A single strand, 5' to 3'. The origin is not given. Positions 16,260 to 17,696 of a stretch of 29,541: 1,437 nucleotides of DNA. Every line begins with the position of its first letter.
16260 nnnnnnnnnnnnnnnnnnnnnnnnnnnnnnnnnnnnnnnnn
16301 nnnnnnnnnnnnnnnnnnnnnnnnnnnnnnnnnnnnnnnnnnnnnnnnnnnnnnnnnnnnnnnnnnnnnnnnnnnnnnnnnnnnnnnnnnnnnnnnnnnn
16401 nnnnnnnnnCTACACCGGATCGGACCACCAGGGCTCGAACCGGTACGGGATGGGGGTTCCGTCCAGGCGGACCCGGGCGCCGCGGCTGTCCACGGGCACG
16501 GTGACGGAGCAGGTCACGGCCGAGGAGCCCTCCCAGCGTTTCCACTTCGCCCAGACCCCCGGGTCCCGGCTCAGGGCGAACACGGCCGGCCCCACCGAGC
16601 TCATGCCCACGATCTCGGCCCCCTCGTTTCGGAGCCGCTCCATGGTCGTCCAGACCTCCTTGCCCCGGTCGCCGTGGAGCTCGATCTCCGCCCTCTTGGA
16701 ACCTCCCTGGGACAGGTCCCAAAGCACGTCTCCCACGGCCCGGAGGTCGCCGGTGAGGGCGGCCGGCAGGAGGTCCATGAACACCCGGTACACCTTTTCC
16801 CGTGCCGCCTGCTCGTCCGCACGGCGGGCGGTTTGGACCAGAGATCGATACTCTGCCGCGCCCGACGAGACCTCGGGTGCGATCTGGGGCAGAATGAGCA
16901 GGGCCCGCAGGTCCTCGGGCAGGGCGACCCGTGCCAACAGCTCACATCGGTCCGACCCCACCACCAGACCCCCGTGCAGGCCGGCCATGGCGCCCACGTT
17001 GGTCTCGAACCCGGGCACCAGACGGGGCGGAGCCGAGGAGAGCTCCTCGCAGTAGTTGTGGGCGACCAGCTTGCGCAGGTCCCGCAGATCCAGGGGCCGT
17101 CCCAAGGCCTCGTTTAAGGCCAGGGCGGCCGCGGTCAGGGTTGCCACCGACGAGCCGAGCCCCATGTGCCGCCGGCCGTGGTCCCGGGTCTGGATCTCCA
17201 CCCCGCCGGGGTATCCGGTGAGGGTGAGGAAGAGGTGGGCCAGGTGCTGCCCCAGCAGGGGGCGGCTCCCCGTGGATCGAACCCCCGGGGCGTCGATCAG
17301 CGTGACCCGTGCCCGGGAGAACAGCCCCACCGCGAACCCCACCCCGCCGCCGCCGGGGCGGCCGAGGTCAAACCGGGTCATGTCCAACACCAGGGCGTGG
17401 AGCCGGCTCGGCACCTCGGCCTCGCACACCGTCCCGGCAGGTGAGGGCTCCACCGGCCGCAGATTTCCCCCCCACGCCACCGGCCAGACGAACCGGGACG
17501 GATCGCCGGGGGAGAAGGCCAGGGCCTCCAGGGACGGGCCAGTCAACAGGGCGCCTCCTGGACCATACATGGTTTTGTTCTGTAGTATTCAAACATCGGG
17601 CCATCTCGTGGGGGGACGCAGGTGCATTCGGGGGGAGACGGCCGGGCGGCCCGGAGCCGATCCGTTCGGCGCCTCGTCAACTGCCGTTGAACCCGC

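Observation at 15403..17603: beta-RFAP-synthase-like GHMP enzyme co-transcribed with a phenol-type porin from a -24/-12 promoter, next to the carboxylase locus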

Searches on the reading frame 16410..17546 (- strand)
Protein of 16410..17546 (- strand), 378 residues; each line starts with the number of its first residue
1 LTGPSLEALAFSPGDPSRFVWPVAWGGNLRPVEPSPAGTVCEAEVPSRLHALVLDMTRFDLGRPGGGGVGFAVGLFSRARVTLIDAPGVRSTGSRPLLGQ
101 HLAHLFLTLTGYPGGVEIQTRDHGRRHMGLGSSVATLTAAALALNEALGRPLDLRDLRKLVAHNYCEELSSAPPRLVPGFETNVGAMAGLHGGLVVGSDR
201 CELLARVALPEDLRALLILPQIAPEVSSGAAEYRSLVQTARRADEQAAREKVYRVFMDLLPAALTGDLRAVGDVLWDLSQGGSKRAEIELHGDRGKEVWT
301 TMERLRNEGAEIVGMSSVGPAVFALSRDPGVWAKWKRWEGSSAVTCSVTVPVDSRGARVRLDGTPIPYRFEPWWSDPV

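Call 9: search_protein_families(library=pfam, proteins=[window:16410-17546:-], max_evalue=0.01)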
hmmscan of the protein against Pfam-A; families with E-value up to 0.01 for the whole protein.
window:16410-17546:- (378 aa): 1 family
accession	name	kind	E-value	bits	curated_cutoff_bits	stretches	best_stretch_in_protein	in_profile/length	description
PF00288.32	GHMP_kinases_N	-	1.1e-06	29.2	22.3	1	108-162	12-64/87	GHMP kinases N terminal domain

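Call 10: search_protein_families(library=ncbifam, proteins=[window:16410-17546:-], max_evalue=0.01)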
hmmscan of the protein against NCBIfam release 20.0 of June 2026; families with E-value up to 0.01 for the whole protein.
window:16410-17546:- (378 aa): 5 families
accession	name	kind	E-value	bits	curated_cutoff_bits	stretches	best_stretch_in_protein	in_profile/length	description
NF040726.1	BetaRFA-P_synth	equivalog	7.8e-16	58.1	328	1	201-326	173-291/327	beta-ribofuranosylaminobenzene 5'-phosphate synthase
TIGR00144.1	beta_RFAP_syn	subfamily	1.3e-11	44.3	113.5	1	203-328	173-289/325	beta-ribofuranosylaminobenzene 5'-phosphate synthase family protein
NF002288.1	PRK01212.1-4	equivalog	5.2e-09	35.6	194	1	109-328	70-267/303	homoserine kinase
TIGR01920.1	Shik_kin_archae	equivalog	9.8e-08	31.7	126.85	0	302-338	222-257/266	shikimate kinase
TIGR00191.1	thrB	equivalog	2e-05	23.6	168.25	1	125-223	90-175/304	homoserine kinase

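Call 11: find_homologous_proteins(query=window:16410-17546:-, max_evalue=0.001)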
Query window:16410-17546:- (378 aa): 60 proteins with E <= 0.001 among 8000 candidates.
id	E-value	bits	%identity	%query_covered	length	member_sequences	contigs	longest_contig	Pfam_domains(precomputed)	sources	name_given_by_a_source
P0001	3.5e-235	798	95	100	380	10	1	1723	PF00288.33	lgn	-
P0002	5.2e-191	653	76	100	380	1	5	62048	PF00288.33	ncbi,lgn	ncbi:GHMP family kinase ATP-binding protein [Deferrisoma sp.]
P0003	5.6e-190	649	76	100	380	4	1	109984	PF00288.33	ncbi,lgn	ncbi:GHMP family kinase ATP-binding protein [Deferrisoma palaeochoriense]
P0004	2.9e-150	519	61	99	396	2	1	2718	PF00288.33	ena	-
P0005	2.0e-148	513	61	97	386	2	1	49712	PF00288.33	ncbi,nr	ncbi:MAG: hypothetical protein SCH98_11445 [Deferrisomatales bacterium]|nr:hypothetical protein [Def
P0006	8.7e-148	511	60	100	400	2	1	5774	PF00288.33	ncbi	-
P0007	4.1e-147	508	61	97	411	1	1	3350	PF00288.33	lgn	-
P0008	6.4e-147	508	61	97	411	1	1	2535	PF00288.33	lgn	-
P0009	1.5e-146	507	60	99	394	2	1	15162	PF00288.33,PF08544.19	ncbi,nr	ncbi:MAG: hypothetical protein P1P84_15795 [Deferrisomatales bacterium]|nr:hypothetical protein [Def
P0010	2.0e-146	506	63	97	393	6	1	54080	PF00288.33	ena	-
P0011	5.5e-146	505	61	97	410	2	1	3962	PF00288.33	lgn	-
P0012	3.7e-145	502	61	98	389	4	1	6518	-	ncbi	-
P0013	5.4e-144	498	62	96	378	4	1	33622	PF00288.33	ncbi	-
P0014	1.6e-143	497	60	97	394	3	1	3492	PF00288.33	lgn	-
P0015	2.0e-142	493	60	99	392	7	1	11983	PF08544.19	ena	-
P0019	1.2e-141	490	61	97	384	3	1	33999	PF00288.33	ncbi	ncbi:MAG: sugar kinase [Thermodesulfobacteriota bacterium]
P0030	4.4e-134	465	63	88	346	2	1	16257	PF08544.19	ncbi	ncbi:MAG: hypothetical protein Kow0092_28300 [Deferrisomatales bacterium]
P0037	2.4e-119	417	59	86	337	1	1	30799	PF00288.33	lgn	-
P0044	8.3e-75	270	41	87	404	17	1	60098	-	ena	-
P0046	6.1e-56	208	43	75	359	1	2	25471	PF00288.33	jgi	jgi:beta-RFAP synthase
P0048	2.4e-53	200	41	78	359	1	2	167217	PF00288.33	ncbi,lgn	-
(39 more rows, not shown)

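Call 13: find_encoding_contigs(protein=P0003, flank=10000, max_places=2)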
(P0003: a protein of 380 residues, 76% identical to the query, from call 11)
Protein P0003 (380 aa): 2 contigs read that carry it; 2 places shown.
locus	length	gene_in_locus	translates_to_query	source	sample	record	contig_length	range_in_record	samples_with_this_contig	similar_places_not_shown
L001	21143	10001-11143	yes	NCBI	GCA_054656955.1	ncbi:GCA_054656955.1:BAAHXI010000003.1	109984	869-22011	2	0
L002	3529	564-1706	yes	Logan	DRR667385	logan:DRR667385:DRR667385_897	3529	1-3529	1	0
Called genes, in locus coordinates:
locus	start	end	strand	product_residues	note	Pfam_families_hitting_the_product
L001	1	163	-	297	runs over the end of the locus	PF00126:HTH_1, PF03466:LysR_substrate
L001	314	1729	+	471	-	PF20695:UbiD_N, PF01977:UbiD, PF20696:UbiD_C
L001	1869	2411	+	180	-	PF00702:Hydrolase (weak), PF08282:Hydrolase_3 (weak)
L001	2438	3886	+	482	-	PF20695:UbiD_N, PF01977:UbiD, PF20696:UbiD_C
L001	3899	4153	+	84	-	PF09662:Phenyl_P_gamma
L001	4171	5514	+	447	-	PF20695:UbiD_N, PF01977:UbiD, PF20696:UbiD_C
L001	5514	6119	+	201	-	PF02441:Flavoprotein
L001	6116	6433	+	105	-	-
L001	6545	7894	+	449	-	PF00501:AMP-binding, PF14535:AMP-binding_C_2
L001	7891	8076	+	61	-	-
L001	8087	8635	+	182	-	-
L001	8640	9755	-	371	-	PF00989:PAS, PF08448:PAS_4, PF00512:HisKA, PF02518:HATPase_c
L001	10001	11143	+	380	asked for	PF00288:GHMP_kinases_N (weak)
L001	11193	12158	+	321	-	PF13557:Phenol_MetA_deg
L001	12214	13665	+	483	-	PF00072:Response_reg, PF00158:Sigma54_activat, PF14532:Sigma54_activ_2, PF07728:AAA_5, PF25601:AAA_lid_14, PF02954:HTH_8 (weak)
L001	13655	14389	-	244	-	PF13353:Fer4_12 (faint), PF04055:Radical_SAM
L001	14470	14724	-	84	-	-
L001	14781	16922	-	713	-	PF13597:NRDD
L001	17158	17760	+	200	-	PF04542:Sigma70_r2, PF04545:Sigma70_r4, PF08281:Sigma70_r4_2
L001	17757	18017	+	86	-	PF13490:zf-HC2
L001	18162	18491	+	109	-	PF08534:Redoxin (weak), PF00085:Thioredoxin, PF13098:Thioredoxin_2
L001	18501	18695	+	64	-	PF09723:Zn_ribbon_8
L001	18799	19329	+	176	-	PF08534:Redoxin, PF00255:GSHPx (weak), PF00578:AhpC-TSA, PF00085:Thioredoxin, PF13905:Thioredoxin_8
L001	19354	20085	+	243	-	PF00881:Nitroreductase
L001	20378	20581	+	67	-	PF00313:CSD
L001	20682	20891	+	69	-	-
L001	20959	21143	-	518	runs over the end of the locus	PF01144:CoA_trans, PF16957:Mal_decarbox_Al (weak)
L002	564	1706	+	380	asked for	PF00288:GHMP_kinases_N (weak)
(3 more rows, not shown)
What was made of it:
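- In Deferrisoma the gene shares an operon with an uptake channel (calls 9, 13).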

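Call 14: find_encoding_contigs(protein=P0005, flank=10000, max_places=2)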
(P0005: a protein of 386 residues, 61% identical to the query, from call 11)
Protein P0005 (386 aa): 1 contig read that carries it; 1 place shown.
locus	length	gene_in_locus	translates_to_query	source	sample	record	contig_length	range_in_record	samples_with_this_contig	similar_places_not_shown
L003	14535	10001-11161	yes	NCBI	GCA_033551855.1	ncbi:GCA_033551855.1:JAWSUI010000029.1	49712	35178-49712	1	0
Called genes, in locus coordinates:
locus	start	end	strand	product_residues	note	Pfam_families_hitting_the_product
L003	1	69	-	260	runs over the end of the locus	PF02517:Rce1-like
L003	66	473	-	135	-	PF11964:SpoIIAA-like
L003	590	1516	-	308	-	PF00126:HTH_1, PF03466:LysR_substrate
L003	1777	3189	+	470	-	PF20695:UbiD_N, PF01977:UbiD, PF20696:UbiD_C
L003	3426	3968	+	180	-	PF08282:Hydrolase_3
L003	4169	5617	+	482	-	PF20695:UbiD_N, PF01977:UbiD, PF20696:UbiD_C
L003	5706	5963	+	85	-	PF09662:Phenyl_P_gamma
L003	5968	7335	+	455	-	PF20695:UbiD_N, PF01977:UbiD, PF20696:UbiD_C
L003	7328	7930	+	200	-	PF02441:Flavoprotein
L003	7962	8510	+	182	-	-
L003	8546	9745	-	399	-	PF00989:PAS (faint), PF00512:HisKA, PF02518:HATPase_c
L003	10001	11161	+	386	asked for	PF00288:GHMP_kinases_N (faint)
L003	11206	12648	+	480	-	PF00072:Response_reg, PF00158:Sigma54_activat, PF14532:Sigma54_activ_2, PF07728:AAA_5 (weak), PF25601:AAA_lid_14, PF02954:HTH_8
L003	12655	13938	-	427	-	PF03631:Virul_fac_BrkB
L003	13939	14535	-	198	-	PF00378:ECH_1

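Call 15: find_encoding_contigs(protein=P0044, flank=10000, max_places=2)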
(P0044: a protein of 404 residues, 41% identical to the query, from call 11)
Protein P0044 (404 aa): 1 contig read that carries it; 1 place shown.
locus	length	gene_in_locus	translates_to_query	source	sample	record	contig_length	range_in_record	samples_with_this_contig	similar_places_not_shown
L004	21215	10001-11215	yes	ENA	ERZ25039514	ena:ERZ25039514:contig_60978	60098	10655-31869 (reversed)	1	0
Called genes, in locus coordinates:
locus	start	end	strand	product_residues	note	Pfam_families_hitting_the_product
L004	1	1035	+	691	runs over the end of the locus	PF00753:Lactamase_B, PF00581:Rhodanese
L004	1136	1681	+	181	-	PF04143:Sulf_transp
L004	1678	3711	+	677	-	PF04143:Sulf_transp, PF00581:Rhodanese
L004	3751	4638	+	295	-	PF00520:Ion_trans, PF07885:Ion_trans_2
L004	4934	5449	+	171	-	PF00912:Transgly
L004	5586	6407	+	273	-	PF01435:Peptidase_M48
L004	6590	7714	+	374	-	-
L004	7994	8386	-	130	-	PF09835:DUF2062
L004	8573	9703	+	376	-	PF21088:MS_channel_1st (weak), PF00924:MS_channel_2nd, PF21082:MS_channel_3rd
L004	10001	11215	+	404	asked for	-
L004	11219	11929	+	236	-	PF00697:PRAI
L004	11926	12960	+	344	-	PF08240:ADH_N, PF16912:Glu_dehyd_C, PF01262:AlaDh_PNT_C (weak), PF00107:ADH_zinc_N, PF13602:ADH_zinc_N_2 (faint)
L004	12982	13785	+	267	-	PF01791:DeoC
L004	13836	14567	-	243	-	PF00440:TetR_N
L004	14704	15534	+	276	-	PF01965:DJ-1_PfpI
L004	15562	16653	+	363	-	PF23023:Anti-Pycsar_Apyc1, PF00753:Lactamase_B, PF12706:Lactamase_B_2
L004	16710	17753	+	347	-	-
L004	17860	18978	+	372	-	PF13237:Fer4_10 (faint), PF13183:Fer4_8 (faint), PF12838:Fer4_7, PF13187:Fer4_9 (weak), PF14697:Fer4_21, PF00037:Fer4, PF12797:Fer4_2 (weak), PF12837:Fer4_6 (weak)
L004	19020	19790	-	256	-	PF00106:adh_short, PF02882:THF_DHG_CYH_C (faint), PF13561:adh_short_C2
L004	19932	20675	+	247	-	PF13417:GST_N_3 (weak)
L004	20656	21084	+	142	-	-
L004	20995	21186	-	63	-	-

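Call 16: find_encoding_contigs(protein=P0048, flank=10000, max_places=2)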
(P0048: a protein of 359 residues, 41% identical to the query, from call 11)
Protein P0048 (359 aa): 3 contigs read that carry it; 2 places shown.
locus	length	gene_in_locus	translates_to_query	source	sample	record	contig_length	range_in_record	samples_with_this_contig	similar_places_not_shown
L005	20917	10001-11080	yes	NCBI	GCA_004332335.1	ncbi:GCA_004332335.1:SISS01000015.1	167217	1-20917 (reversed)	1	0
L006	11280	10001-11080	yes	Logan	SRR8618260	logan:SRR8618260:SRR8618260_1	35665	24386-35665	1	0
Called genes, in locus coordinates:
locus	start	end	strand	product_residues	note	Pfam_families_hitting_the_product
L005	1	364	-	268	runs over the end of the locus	PF01757:Acyl_transf_3 (faint), PF07786:HGSNAT_cat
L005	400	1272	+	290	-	PF09872:DUF2099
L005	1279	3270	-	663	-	PF00270:DEAD (faint), PF04851:ResIII, PF17757:UvrB_inter, PF27431:UvrB_3rd, PF00271:Helicase_C, PF12344:UvrB, PF02151:UVR (weak)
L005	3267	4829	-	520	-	PF01541:GIY-YIG (weak), PF27096:UvrC_M, PF22920:UvrC_RNaseH, PF08459:UvrC_RNaseH_dom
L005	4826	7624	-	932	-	PF00005:ABC_tran (faint), PF01583:APS_kinase (faint), PF02463:SMC_N (faint), PF03193:RsgA_GTPase (faint), PF13191:AAA_16 (faint), PF13304:AAA_21 (faint), PF17760:UvrA_inter, PF17755:UvrA_DNA-bind, +6 more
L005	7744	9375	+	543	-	PF01368:DHH, PF07085:DRTGG, PF00571:CBS, PF02833:DHHA2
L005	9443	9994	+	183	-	PF09918:DUF2148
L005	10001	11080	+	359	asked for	PF00288:GHMP_kinases_N (weak)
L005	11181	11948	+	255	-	-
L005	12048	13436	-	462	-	PF14691:Fer4_20, PF00890:FAD_binding_2 (weak), PF01266:DAO (weak), PF07992:Pyr_redox_2, PF12831:FAD_oxidored (weak), PF13450:NAD_binding_8, PF13738:Pyr_redox_3 (weak), PF00070:Pyr_redox, +6 more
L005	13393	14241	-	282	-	PF10418:DHODB_Fe-S_bind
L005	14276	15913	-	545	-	PF01702:TGT (faint), PF17884:DUF5591, PF01472:PUA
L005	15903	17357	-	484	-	PF01702:TGT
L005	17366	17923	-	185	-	PF01871:AMMECR1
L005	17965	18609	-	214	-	PF02525:Flavodoxin_2, PF03358:FMN_red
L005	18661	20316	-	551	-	PF05048:NosD, PF13229:Beta_helix, PF05048:NosD, PF13229:Beta_helix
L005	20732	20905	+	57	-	-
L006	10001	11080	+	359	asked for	PF00288:GHMP_kinases_N (weak)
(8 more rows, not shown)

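Call 17: find_encoding_contigs(protein=P0046, flank=10000, max_places=2)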
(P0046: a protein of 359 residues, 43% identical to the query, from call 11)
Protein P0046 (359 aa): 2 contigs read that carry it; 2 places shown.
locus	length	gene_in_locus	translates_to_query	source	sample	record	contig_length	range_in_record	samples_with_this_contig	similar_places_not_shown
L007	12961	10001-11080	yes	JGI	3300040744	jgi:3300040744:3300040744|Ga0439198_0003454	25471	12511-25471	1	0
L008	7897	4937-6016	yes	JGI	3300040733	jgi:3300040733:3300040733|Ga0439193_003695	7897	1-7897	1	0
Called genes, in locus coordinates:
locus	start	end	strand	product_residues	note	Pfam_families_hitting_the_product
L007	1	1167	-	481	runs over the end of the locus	PF05228:CHASE4, PF00672:HAMP, PF08447:PAS_3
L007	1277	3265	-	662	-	PF00270:DEAD (faint), PF04851:ResIII, PF17757:UvrB_inter, PF27431:UvrB_3rd, PF00271:Helicase_C, PF12344:UvrB, PF02151:UVR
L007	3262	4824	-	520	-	PF01541:GIY-YIG (weak), PF27096:UvrC_M, PF22920:UvrC_RNaseH, PF08459:UvrC_RNaseH_dom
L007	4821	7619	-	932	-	PF00005:ABC_tran (faint), PF01583:APS_kinase (faint), PF02463:SMC_N (faint), PF03193:RsgA_GTPase (faint), PF13191:AAA_16 (faint), PF13304:AAA_21 (faint), PF17760:UvrA_inter, PF17755:UvrA_DNA-bind, +4 more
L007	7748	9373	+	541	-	PF01368:DHH, PF07085:DRTGG, PF00571:CBS, PF02833:DHHA2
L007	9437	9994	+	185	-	PF09918:DUF2148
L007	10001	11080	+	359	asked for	PF00288:GHMP_kinases_N (weak)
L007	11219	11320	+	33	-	-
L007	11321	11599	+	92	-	-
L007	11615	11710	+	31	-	-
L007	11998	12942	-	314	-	PF00890:FAD_binding_2 (weak), PF01266:DAO (weak), PF01946:Thi4 (weak), PF07992:Pyr_redox_2, PF12831:FAD_oxidored (weak), PF13450:NAD_binding_8, PF13738:Pyr_redox_3 (weak), PF00070:Pyr_redox, +4 more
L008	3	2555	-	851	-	?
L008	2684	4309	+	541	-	PF01368:DHH, PF07085:DRTGG, PF00571:CBS, PF02833:DHHA2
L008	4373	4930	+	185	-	PF09918:DUF2148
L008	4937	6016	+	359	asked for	PF00288:GHMP_kinases_N (weak)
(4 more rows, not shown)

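Call 18: find_encoding_contigs(protein=P0019, flank=10000, max_places=1)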
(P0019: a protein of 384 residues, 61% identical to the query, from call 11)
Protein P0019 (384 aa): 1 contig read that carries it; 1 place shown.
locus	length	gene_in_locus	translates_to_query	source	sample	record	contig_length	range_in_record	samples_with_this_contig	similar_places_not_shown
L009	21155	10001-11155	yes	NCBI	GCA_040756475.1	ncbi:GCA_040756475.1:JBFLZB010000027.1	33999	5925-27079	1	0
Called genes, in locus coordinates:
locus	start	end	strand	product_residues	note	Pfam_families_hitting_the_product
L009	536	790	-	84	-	PF06005:ZapB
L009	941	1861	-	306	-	PF00126:HTH_1, PF03466:LysR_substrate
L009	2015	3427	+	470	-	PF20695:UbiD_N, PF01977:UbiD, PF20696:UbiD_C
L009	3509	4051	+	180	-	PF00702:Hydrolase (faint), PF08282:Hydrolase_3 (weak)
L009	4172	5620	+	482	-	PF20695:UbiD_N, PF01977:UbiD, PF20696:UbiD_C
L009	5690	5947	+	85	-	PF09662:Phenyl_P_gamma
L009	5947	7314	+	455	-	PF20695:UbiD_N, PF01977:UbiD, PF20696:UbiD_C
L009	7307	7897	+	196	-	PF02441:Flavoprotein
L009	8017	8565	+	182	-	-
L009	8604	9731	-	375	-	PF00989:PAS (weak), PF00512:HisKA, PF02518:HATPase_c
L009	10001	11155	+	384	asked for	PF00288:GHMP_kinases_N (faint)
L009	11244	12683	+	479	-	PF00072:Response_reg, PF00158:Sigma54_activat, PF14532:Sigma54_activ_2, PF07728:AAA_5 (weak), PF25601:AAA_lid_14, PF02954:HTH_8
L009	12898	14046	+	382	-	PF04143:Sulf_transp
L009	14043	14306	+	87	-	PF01206:TusA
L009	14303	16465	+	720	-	PF08448:PAS_4, PF00989:PAS, PF13188:PAS_8 (weak), PF08447:PAS_3, PF08448:PAS_4, PF13426:PAS_9, PF02518:HATPase_c, PF00072:Response_reg, +1 more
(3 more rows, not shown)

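Call 19: find_encoding_contigs(protein=P0010, flank=10000, max_places=1)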
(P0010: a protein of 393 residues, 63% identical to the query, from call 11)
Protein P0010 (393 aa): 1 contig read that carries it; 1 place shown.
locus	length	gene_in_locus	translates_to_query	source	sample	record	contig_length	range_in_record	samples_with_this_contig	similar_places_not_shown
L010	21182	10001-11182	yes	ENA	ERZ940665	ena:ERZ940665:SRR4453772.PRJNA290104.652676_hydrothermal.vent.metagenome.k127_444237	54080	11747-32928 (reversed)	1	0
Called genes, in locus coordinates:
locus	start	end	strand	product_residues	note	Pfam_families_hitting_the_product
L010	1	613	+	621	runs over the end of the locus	PF02730:AFOR_N, PF01314:AFOR_C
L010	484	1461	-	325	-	PF00126:HTH_1, PF03466:LysR_substrate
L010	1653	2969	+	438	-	PF06792:UPF0261, PF23189:UPF0261_C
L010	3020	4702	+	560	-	PF27448:Rph_4th, PF00391:PEP-utilizers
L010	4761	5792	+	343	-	PF01326:PPDK_N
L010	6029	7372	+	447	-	PF00501:AMP-binding (weak), PF14535:AMP-binding_C_2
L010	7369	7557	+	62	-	-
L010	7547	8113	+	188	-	-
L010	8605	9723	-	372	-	PF00989:PAS, PF08448:PAS_4, PF13188:PAS_8 (weak), PF00512:HisKA, PF02518:HATPase_c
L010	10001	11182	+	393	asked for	PF00288:GHMP_kinases_N (weak)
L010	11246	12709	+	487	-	PF00072:Response_reg, PF00158:Sigma54_activat, PF14532:Sigma54_activ_2, PF00004:AAA (weak), PF07728:AAA_5 (weak), PF25601:AAA_lid_14, PF02954:HTH_8 (weak)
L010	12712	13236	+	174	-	-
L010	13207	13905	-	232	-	PF04493:Endonuclease_5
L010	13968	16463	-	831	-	PF00483:NTP_transferase, PF12804:NTP_transf_3 (weak), PF25084:LbH_EIF2B, PF00132:Hexapep (faint), PF24894:Hexapep_GlmU (weak), PF25087:GMPPB_C, PF02878:PGM_PMM_I, PF02879:PGM_PMM_II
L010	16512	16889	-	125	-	PF00072:Response_reg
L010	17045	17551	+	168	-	PF14512:TM1586_NiRdase (faint), PF00881:Nitroreductase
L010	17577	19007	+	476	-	PF02878:PGM_PMM_I, PF02879:PGM_PMM_II, PF02880:PGM_PMM_III, PF00408:PGM_PMM_IV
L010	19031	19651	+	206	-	PF00753:Lactamase_B, PF23023:Anti-Pycsar_Apyc1 (faint), PF12706:Lactamase_B_2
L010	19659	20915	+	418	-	PF02441:Flavoprotein, PF04127:DFP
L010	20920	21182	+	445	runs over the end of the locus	PF03721:UDPG_MGDP_dh_N, PF00984:UDPG_MGDP_dh, PF03720:UDPG_MGDP_dh_C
